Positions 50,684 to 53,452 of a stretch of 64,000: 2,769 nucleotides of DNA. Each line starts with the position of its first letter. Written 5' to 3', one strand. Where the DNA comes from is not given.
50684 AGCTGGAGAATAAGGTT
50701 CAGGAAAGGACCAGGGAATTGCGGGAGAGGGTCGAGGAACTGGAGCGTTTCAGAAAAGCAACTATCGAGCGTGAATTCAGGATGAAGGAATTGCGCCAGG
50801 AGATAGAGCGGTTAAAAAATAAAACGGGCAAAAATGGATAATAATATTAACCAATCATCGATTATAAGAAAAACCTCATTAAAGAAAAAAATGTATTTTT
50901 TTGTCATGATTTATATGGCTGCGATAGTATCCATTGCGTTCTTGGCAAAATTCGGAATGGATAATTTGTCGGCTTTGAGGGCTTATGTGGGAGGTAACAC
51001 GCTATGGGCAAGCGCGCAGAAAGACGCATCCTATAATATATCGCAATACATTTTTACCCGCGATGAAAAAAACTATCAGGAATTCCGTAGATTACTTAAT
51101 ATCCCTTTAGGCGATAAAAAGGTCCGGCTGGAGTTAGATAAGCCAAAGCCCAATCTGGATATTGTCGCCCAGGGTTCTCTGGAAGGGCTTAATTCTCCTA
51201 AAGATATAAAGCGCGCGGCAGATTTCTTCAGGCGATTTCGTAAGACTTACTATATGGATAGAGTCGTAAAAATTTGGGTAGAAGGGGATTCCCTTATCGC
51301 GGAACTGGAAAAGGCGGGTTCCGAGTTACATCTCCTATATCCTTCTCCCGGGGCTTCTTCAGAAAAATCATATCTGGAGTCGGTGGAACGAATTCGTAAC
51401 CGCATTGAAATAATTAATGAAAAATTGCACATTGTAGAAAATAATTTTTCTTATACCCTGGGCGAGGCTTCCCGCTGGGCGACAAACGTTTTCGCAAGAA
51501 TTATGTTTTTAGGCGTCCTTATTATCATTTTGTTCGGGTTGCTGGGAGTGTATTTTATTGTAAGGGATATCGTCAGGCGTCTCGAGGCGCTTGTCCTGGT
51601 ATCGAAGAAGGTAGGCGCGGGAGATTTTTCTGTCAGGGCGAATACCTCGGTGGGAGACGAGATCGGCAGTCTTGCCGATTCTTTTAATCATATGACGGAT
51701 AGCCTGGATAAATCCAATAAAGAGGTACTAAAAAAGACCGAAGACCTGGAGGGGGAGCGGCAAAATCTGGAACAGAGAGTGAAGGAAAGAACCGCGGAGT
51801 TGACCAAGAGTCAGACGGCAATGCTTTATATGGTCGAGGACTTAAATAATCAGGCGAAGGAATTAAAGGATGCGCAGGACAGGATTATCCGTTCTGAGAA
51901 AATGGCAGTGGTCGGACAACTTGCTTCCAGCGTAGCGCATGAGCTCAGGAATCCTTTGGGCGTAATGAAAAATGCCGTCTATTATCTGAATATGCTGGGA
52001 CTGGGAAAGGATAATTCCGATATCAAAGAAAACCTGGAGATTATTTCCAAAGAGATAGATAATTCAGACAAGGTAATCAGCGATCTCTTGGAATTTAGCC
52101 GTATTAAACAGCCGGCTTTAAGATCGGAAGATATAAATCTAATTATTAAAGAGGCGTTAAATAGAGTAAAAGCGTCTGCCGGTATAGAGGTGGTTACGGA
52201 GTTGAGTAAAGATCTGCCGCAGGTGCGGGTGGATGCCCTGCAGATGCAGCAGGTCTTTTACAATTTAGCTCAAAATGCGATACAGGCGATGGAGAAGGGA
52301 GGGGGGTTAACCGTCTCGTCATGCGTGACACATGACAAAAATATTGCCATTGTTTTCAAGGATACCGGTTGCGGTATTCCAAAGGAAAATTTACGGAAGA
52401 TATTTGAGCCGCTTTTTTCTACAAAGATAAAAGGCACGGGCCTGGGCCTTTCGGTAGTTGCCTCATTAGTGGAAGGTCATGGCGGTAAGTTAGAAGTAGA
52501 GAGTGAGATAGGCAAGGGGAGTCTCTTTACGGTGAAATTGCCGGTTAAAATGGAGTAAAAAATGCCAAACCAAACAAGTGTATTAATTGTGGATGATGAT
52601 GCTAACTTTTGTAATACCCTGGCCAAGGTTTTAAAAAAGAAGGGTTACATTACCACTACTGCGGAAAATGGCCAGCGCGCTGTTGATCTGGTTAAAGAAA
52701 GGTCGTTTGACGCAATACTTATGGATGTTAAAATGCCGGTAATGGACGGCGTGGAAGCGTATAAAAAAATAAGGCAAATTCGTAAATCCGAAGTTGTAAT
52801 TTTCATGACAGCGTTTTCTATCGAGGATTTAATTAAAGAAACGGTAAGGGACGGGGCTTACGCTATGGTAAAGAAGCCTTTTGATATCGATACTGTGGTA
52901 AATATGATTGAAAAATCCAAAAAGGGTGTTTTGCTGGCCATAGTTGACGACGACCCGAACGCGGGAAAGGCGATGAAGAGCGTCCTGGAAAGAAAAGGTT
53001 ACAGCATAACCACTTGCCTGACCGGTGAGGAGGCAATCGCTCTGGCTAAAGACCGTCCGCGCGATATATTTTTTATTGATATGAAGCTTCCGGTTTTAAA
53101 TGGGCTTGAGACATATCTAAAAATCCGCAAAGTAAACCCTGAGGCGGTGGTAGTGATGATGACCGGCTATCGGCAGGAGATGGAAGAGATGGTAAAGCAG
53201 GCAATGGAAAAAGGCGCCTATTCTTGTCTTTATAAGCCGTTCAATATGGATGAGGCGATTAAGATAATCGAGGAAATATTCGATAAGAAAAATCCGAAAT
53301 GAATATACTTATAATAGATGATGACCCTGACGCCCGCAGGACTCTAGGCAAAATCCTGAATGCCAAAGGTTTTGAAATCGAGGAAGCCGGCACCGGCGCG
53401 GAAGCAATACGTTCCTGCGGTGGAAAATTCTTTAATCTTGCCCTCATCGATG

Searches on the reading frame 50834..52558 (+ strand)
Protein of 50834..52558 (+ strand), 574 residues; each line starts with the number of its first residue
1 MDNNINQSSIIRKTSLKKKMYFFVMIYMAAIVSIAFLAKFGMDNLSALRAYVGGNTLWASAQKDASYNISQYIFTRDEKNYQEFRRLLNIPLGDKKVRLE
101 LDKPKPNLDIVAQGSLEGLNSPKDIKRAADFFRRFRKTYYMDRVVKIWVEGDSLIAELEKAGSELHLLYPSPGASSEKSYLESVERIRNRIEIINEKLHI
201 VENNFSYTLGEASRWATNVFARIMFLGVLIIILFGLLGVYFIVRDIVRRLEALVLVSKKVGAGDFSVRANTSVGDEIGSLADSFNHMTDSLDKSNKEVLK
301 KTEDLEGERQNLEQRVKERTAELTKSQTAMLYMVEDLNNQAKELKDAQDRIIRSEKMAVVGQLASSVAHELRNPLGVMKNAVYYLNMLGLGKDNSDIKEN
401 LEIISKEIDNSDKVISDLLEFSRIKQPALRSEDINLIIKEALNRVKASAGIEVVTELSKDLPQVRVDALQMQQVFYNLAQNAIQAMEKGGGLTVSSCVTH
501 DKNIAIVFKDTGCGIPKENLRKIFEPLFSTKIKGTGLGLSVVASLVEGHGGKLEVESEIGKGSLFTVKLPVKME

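Call 43: search_protein_families(library=pfam, proteins=[window:50834-52558:+], max_evalue=0.00001)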
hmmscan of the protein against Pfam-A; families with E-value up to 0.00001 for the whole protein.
window:50834-52558:+ (574 aa): 3 families
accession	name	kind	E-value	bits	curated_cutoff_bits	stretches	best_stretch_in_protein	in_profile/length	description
PF02518.31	HATPase_c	-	1.3e-25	90.4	26.4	1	467-572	2-110/111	Histidine kinase-, DNA gyrase B-, and HSP90-like ATPase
PF00672.30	HAMP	-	1.8e-13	51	25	1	241-292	1-52/53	HAMP domain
PF00512.31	HisKA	-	2.6e-12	47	26.9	1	361-426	3-65/66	His Kinase A (phospho-acceptor) domain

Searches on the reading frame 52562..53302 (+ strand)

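Call 43: search_protein_families(library=pfam, proteins=[window:52562-53302:+], max_evalue=0.00001)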
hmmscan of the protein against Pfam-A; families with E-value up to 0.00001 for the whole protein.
window:52562-53302:+ (246 aa): 2 families
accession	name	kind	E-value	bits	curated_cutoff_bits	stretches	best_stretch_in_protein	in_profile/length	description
PF00072.30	Response_reg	-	4.1e-52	175.5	30.2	2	7-116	1-110/111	Response regulator receiver domain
PF23198.2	PDE8A_N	-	6.2e-10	39.6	29.6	0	7-82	13-89/147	PDE8A-like, N-terminal domain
